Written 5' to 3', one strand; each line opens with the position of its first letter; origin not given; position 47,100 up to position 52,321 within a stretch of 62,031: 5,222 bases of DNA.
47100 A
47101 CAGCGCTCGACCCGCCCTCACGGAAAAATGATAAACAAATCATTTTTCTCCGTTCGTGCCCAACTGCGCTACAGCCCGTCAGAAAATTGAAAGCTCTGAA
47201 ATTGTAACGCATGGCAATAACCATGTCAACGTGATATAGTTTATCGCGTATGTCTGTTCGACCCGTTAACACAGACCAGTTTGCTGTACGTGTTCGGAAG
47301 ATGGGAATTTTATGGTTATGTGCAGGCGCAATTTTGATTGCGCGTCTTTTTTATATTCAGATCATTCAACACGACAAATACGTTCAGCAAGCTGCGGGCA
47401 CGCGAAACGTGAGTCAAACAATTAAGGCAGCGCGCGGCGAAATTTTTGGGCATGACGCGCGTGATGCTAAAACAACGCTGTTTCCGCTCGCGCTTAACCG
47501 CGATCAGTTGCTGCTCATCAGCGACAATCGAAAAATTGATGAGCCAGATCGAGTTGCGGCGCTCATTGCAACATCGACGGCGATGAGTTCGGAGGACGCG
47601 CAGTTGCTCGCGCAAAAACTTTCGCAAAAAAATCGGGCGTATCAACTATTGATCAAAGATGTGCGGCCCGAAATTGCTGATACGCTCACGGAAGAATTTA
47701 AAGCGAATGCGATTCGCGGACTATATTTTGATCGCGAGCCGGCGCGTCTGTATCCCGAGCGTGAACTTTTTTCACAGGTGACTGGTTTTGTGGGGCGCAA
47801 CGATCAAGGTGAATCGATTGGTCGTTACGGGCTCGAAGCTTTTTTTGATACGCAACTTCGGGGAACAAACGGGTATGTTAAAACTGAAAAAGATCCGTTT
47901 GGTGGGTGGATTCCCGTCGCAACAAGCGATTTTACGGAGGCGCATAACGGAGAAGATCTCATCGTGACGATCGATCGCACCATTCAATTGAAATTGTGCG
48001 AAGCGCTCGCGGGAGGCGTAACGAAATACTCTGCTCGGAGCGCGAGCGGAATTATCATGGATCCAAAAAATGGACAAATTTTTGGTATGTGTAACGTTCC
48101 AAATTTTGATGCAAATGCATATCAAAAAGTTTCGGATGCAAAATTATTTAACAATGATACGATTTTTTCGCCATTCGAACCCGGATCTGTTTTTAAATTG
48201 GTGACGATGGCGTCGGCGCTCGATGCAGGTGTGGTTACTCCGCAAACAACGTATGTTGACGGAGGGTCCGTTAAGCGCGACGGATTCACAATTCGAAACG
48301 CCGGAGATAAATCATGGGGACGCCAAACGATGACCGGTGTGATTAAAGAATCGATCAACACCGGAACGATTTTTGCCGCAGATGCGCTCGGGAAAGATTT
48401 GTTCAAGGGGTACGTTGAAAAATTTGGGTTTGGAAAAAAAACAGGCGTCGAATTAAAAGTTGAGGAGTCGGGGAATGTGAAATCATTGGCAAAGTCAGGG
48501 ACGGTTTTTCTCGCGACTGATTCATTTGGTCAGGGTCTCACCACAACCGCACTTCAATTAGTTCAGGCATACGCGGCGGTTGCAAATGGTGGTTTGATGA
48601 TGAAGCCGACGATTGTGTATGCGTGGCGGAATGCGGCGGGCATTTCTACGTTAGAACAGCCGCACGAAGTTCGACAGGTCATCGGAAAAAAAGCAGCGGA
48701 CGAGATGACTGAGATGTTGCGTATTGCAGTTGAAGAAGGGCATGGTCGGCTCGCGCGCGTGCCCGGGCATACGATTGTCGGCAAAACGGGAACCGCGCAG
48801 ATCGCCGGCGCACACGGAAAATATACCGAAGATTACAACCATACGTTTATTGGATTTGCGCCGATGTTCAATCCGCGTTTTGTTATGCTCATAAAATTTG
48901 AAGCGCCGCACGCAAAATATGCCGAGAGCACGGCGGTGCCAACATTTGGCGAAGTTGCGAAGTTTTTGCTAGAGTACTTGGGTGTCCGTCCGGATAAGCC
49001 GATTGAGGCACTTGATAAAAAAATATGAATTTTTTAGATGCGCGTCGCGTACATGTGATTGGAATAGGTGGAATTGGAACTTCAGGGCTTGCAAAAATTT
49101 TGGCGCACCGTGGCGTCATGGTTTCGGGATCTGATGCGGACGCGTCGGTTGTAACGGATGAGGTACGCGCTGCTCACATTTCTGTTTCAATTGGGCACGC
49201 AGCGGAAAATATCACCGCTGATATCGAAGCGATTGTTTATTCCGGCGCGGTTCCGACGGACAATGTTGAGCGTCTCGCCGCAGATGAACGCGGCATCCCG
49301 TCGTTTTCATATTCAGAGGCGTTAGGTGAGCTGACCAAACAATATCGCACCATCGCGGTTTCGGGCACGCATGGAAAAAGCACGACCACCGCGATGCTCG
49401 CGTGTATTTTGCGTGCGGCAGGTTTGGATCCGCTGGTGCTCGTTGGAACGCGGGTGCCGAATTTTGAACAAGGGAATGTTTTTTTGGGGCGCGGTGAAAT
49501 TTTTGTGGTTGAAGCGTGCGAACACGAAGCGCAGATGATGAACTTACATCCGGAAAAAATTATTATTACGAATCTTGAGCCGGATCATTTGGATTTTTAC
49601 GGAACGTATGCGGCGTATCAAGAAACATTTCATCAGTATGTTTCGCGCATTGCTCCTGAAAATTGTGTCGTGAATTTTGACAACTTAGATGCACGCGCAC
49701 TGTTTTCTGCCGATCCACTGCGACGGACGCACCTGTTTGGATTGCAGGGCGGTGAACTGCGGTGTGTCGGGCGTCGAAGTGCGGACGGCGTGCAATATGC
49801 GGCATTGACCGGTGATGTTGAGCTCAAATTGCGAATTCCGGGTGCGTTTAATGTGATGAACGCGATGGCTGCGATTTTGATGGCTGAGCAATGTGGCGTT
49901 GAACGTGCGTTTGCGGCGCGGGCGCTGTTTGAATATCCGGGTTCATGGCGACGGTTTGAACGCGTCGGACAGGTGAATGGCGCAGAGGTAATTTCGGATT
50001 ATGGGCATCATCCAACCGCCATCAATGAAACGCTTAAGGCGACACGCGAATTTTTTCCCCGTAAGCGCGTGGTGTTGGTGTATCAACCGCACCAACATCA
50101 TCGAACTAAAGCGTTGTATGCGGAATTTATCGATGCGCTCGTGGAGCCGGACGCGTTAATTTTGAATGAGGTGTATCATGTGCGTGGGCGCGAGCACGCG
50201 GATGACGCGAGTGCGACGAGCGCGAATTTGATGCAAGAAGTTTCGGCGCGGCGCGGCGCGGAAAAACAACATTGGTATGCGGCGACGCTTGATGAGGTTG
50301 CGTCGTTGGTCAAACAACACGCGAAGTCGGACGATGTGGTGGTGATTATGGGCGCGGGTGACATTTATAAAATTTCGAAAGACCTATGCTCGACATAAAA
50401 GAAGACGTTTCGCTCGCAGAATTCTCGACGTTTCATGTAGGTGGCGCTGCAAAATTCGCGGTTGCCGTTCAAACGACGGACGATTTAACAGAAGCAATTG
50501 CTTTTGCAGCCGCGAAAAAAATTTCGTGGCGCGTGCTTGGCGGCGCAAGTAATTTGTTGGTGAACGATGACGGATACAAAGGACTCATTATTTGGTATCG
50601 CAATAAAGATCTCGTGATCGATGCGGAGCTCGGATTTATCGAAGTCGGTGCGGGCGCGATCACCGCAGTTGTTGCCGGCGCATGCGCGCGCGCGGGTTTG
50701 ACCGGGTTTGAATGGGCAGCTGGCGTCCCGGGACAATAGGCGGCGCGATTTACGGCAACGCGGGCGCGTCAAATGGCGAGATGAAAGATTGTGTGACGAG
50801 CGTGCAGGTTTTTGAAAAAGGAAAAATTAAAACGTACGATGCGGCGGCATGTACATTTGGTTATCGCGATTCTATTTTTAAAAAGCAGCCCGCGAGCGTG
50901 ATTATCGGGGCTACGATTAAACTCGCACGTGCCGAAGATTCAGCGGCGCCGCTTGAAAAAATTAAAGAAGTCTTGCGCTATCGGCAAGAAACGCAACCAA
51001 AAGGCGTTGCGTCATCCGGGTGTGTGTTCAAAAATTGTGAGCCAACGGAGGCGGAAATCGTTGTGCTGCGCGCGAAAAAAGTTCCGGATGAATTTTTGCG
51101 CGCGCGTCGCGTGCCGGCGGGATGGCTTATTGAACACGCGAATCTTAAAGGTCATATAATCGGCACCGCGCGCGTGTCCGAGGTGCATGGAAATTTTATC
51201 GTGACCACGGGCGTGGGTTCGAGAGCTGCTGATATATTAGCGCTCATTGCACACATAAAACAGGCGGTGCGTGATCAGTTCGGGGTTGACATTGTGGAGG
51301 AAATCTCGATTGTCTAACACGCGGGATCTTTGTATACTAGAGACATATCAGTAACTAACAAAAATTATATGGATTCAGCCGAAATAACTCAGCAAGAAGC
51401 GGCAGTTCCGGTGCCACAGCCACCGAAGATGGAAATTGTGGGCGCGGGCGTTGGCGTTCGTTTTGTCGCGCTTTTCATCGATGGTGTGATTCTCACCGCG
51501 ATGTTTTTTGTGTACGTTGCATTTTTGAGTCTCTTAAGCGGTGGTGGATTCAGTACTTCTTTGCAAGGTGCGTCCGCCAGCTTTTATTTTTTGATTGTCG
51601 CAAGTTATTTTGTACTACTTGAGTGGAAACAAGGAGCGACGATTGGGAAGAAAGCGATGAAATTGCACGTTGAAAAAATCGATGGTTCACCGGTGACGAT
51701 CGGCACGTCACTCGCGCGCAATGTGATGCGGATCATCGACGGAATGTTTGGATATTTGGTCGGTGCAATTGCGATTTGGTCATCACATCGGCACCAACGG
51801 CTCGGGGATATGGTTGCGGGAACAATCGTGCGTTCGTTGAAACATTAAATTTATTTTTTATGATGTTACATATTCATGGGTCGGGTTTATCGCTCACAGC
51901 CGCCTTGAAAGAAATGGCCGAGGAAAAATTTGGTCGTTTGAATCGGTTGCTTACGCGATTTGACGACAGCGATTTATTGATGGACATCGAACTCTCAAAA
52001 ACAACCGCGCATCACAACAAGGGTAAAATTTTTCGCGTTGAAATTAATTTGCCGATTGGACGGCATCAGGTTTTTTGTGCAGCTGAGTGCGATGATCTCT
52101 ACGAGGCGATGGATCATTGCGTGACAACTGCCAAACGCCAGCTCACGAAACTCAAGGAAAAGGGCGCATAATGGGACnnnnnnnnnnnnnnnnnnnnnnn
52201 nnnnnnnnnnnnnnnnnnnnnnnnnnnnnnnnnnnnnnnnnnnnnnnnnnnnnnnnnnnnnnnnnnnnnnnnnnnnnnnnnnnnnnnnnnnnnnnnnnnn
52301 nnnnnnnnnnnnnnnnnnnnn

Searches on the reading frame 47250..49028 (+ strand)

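Call 94: search_protein_families(library=pfam, max_evalue=0.001, proteins=[window:47250-49028:+])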
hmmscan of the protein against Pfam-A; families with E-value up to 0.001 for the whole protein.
window:47250-49028:+ (592 aa): 2 families
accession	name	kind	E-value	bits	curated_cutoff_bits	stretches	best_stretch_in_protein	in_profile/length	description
PF00905.27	Transpeptidase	-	1.1e-66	225.5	22.1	1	267-569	3-297/299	Penicillin binding protein transpeptidase domain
PF03717.20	PBP_dimer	-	1.5e-15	58.5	24.4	1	58-218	2-173/180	Penicillin-binding Protein dimerisation domain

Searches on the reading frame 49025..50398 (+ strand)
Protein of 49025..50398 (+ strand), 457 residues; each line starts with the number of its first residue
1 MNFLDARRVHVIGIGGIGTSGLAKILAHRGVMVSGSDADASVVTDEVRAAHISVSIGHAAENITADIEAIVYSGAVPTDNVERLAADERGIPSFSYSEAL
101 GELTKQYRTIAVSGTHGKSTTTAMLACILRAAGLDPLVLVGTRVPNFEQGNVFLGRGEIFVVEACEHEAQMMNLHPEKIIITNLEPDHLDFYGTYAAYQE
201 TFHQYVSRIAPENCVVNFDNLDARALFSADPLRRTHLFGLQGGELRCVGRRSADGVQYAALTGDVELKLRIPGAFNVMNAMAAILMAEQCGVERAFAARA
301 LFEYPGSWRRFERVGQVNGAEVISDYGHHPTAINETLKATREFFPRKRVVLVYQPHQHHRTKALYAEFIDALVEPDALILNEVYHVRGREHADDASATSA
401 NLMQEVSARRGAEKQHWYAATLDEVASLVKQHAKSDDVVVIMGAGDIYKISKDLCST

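Call 94: search_protein_families(library=pfam, max_evalue=0.001, proteins=[window:49025-50398:+])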
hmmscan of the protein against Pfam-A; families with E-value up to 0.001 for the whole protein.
window:49025-50398:+ (457 aa): 3 families
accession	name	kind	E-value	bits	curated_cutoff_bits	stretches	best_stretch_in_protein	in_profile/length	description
PF08245.18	Mur_ligase_M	-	6.3e-23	82.2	24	1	112-287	1-200/200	Mur ligase middle domain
PF01225.30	Mur_ligase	-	5.2e-22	78.5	21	1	9-108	2-95/95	Mur ligase family, catalytic domain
PF02875.26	Mur_ligase_C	-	1e-21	78.5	28.4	1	309-445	1-127/127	Mur ligase, glutamate ligase domain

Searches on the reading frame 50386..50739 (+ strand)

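Call 94: search_protein_families(library=pfam, max_evalue=0.001, proteins=[window:50386-50739:+])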
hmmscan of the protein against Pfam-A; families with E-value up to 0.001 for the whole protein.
window:50386-50739:+ (117 aa): 1 family
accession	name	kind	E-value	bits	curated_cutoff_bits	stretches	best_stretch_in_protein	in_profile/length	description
PF01565.28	FAD_binding_4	-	3.5e-12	46.6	26.4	1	23-116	2-98/139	FAD binding domain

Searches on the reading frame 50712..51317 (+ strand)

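Call 94: search_protein_families(library=pfam, max_evalue=0.001, proteins=[window:50712-51317:+])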
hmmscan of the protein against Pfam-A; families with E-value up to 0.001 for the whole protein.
window:50712-51317:+ (201 aa): 2 families
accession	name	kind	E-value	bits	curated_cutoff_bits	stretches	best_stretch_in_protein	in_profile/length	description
PF02873.21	MurB_C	-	1.4e-26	93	27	1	82-201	4-99/99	UDP-N-acetylenolpyruvoylglucosamine reductase, C-terminal domain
PF01565.28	FAD_binding_4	-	0.00014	22.1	26.4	1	2-34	93-129/139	FAD binding domain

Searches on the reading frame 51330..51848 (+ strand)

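Call 94: search_protein_families(library=pfam, max_evalue=0.001, proteins=[window:51330-51848:+])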
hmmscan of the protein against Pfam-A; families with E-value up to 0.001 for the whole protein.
window:51330-51848:+ (172 aa): 1 family
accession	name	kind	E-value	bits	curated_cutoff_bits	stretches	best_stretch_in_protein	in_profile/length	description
PF06271.18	RDD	-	1.7e-22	80.6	24.1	1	39-164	2-137/137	RDD family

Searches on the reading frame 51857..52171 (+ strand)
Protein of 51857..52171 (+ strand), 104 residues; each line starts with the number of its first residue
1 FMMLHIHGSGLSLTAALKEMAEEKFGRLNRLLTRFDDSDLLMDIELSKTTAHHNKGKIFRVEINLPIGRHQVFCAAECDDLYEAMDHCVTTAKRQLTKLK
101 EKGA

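Call 94: search_protein_families(library=pfam, max_evalue=0.001, proteins=[window:51857-52171:+])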
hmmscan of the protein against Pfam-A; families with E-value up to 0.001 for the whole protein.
window:51857-52171:+ (104 aa): 1 family
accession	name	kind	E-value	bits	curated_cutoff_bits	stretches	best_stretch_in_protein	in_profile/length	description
PF02482.25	Ribosomal_S30AE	-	1.6e-17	64.5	23.7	1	5-102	2-86/88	Sigma 54 modulation protein / S30EA ribosomal protein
